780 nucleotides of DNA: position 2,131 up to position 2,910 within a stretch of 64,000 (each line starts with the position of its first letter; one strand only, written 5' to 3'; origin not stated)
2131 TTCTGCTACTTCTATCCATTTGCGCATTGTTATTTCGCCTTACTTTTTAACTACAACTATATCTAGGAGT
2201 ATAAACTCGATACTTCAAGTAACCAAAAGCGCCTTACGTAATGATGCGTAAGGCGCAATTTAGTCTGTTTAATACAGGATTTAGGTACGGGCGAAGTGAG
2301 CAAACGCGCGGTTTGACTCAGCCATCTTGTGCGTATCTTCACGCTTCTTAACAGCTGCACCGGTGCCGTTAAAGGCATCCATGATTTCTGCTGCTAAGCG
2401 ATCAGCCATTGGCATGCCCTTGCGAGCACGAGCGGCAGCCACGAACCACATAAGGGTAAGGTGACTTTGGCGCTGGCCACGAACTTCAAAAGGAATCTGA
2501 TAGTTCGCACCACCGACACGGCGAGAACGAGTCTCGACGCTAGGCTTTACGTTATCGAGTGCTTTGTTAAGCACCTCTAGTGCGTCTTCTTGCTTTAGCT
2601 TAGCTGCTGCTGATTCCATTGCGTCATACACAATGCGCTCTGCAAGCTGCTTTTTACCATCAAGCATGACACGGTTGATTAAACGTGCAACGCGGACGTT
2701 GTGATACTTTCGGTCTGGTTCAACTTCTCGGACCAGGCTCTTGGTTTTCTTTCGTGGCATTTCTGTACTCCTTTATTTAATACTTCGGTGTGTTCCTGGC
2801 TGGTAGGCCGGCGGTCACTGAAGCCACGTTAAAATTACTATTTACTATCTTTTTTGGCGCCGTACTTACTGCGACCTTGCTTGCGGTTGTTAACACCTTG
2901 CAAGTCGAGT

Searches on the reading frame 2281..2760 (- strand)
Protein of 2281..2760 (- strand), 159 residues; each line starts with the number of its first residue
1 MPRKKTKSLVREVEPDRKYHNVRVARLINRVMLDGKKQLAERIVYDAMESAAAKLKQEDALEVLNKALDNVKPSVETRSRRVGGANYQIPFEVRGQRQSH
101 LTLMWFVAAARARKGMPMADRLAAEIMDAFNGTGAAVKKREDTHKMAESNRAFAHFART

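Call 32: find_encoding_contigs(protein=window:2281-2760:-, flank=10000, max_places=4)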
Protein window:2281-2760:- (159 aa): 1 contig read that carries it; 1 place shown.
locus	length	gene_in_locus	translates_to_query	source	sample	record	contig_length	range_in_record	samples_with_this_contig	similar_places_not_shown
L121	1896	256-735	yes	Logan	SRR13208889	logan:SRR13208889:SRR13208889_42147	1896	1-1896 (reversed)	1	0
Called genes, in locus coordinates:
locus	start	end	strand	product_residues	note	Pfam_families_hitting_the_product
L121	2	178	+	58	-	?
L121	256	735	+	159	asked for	PF00177:Ribosomal_S7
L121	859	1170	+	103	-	-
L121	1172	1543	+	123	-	-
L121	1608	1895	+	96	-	?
